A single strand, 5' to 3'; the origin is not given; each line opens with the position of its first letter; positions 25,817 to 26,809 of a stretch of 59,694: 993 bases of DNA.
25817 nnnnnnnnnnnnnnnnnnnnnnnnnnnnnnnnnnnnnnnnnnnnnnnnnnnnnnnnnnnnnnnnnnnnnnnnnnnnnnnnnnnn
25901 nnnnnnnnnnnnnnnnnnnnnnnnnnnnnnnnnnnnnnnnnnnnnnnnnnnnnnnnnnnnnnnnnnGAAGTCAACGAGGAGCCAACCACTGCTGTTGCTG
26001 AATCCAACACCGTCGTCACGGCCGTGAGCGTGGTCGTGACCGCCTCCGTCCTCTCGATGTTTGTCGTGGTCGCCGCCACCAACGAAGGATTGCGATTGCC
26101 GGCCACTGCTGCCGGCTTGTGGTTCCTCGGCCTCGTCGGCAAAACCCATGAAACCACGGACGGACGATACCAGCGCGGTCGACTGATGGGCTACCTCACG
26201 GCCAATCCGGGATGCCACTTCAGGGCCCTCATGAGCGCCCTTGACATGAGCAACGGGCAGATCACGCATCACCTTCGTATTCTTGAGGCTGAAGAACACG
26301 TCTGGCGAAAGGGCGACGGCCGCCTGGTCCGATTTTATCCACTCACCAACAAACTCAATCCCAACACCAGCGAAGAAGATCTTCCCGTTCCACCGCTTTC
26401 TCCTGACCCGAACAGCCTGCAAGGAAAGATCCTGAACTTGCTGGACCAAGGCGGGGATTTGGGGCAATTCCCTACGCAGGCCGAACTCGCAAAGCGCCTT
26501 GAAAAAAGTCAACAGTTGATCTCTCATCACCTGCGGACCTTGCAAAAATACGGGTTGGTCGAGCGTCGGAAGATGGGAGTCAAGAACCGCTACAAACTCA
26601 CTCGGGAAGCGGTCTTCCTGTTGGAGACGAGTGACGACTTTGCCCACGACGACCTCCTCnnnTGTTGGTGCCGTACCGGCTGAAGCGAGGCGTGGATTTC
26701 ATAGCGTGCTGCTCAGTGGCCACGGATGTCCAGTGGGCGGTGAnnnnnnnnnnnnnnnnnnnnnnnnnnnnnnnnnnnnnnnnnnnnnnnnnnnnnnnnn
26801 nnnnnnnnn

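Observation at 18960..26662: Neighbourhood of a wHTH-STAND NTPase, a giant WD40/TSP3 surface protein and a membrane-tethered double-wHTH protein: candidate envelope sensing/adhesion module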

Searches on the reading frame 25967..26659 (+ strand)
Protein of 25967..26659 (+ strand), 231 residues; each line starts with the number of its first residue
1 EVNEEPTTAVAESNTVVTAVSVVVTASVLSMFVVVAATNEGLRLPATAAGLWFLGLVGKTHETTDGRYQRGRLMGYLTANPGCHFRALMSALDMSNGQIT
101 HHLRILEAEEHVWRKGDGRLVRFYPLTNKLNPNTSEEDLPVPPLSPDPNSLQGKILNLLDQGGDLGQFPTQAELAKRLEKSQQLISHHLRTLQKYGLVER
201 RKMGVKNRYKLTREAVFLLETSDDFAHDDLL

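Call 25: search_solved_structures(query=window:26075-26659:+, max_evalue=1)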
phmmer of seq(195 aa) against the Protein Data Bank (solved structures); distinct sequences matched with E-value up to 1: 20.
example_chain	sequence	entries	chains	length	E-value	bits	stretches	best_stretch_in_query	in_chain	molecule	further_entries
5duk_A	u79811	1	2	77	1.7e-05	27.8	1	36-97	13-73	putative DNA binding protein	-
2oqg_A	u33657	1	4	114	0.0015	21.4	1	134-175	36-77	Possible transcriptional regulator, ArsR family protein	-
4k2e_A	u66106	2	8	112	0.029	17.2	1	135-177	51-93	Transcriptional activator HlyU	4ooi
2b0l_A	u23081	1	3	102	0.045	16.6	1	135-186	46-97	GTP-sensing transcriptional pleiotropic repressor codY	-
3f72_A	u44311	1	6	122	0.056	16.3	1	148-180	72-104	Cadmium efflux system accessory protein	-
3f6v_A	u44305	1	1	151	0.069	16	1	135-185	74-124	Possible transcriptional regulator, ArsR family protein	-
1r22_A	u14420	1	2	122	0.15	14.9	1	134-180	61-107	Transcriptional repressor smtB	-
3jth_A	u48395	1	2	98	0.17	14.7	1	135-180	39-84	Transcription activator HlyU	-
5znx_A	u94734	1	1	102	0.19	14.6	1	135-180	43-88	Transcriptional activator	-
9t6t_A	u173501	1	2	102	0.22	14.4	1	147-180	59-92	Lmo1102 protein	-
1u2w_A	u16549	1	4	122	0.22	14.3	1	148-179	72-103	Cadmium efflux system accessory protein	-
1r1t_A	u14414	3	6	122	0.25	14.2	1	136-180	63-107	Transcriptional repressor smtB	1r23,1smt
5lnh_A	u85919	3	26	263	0.25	14.2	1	135-187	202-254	GTP-sensing transcriptional pleiotropic repressor CodY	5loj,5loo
1lea_A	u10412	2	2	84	0.26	14.1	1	120-165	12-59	LEXA REPRESSOR DNA BINDING DOMAIN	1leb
9t6r_A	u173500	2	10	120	0.29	14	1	147-180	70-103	Lmo1102 protein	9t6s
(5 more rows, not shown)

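Call 44: search_protein_representatives(protein=window:25967-26659:+)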
Query: 231 residues. Proteins with E-value up to 0.001 (for the whole library): 1858; up to 1e-10: 339; up to 1e-30: 48. The best 150 are listed.
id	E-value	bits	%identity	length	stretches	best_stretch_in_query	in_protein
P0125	1.9e-126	436.3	88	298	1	11-230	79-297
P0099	3.1e-120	415.9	87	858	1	15-226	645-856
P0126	1.1e-107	375.0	76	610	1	14-229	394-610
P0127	1.4e-107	374.6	76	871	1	15-229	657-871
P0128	1.5e-107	374.5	77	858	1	15-226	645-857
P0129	4.8e-100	349.9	70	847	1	10-226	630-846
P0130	1.4e-98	345.1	71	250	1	13-223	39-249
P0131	1.3e-95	335.4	67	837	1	4-222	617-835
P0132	1.8e-95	335.0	69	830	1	15-225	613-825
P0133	3.5e-95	334.0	68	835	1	2-222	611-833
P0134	4.5e-95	333.7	69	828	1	16-225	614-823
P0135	9.8e-95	332.6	70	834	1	17-225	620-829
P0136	1.2e-94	332.3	70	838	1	16-223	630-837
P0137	1.7e-94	331.8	70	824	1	14-226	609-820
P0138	7.0e-94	329.8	70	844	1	15-225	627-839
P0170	2.7e-32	128.4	42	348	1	24-214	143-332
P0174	2.1e-28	115.7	38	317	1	23-219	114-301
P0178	8.5e-27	110.4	34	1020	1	19-225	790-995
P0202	1.4e-17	80.3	34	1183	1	15-213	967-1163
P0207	1.3e-16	77.2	30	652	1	10-223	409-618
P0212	4.2e-16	75.5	34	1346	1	15-214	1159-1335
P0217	7.7e-16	74.6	28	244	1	14-208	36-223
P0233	4.8e-15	72.0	32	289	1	16-212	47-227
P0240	1.4e-14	70.5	35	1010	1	22-214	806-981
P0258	9.5e-14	67.8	34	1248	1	12-208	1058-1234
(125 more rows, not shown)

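Call 46: list_cluster_members(proteins=[P0178, P0202, P0212, P0258, P0170, P0174, P0207, P0240, P0233, P0217])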
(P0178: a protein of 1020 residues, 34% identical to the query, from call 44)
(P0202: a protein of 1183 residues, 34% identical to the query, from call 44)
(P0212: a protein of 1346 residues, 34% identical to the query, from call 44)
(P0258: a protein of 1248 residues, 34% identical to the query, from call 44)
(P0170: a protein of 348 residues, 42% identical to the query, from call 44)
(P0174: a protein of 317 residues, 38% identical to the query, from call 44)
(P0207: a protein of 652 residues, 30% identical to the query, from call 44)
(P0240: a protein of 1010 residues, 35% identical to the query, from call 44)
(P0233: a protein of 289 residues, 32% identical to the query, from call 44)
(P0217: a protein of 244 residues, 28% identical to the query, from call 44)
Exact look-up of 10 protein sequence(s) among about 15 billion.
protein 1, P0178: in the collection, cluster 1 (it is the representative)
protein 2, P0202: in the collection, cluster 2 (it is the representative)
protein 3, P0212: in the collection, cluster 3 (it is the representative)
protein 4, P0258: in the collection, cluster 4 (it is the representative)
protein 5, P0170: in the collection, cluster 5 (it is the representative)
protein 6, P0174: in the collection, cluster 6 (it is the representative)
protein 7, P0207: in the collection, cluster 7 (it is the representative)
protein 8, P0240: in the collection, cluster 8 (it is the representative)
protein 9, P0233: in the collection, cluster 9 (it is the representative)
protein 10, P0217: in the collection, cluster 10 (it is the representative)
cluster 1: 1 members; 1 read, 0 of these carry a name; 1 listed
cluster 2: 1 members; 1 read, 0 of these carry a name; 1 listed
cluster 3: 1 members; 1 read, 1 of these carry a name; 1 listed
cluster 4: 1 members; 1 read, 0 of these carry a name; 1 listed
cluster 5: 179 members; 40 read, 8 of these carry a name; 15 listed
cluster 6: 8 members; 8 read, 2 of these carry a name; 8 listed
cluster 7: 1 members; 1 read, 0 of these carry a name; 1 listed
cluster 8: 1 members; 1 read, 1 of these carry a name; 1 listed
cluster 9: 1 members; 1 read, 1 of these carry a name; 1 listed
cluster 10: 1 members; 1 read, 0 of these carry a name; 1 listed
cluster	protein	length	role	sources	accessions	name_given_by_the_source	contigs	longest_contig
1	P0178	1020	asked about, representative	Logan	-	-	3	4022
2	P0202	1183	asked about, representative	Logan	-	-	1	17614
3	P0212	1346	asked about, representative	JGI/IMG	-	predicted transcriptional regulator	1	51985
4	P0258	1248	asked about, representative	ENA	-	-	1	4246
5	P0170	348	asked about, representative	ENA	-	-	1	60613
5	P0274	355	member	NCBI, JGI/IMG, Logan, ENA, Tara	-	DNA-binding MarR family transcriptional regulator | strand:+ start:6450 stop:7517 length:1068 start_codon:yes stop_codon:yes ...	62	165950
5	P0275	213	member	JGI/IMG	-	predicted transcriptional regulator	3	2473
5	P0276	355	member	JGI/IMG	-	DNA-binding MarR family transcriptional regulator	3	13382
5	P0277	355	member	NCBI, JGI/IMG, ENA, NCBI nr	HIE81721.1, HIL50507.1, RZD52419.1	MAG TPA: MarR family transcriptional regulator [Candidatus Poseidoniales archaeon] | DNA-binding MarR family transcriptional regulator | MAG: hypothetical protein CXT64_04940 [Euryarchaeota archaeon]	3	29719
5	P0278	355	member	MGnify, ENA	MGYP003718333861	FL=1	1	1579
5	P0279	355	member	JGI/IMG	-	DNA-binding MarR family transcriptional regulator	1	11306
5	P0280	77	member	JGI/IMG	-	DNA-binding MarR family transcriptional regulator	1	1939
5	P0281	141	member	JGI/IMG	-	DNA-binding MarR family transcriptional regulator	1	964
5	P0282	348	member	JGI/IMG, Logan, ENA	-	-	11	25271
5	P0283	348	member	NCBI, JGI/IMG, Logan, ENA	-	-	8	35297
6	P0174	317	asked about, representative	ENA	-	-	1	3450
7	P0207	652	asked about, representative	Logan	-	-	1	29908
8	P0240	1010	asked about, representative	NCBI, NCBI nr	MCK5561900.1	MAG: winged helix-turn-helix transcriptional regulator, partial [Thermoplasmata archaeon] | winged helix-turn-helix transcriptional regulator [Thermoplasmata archaeon]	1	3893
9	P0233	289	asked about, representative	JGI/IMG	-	DNA-binding MarR family transcriptional regulator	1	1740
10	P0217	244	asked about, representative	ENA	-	-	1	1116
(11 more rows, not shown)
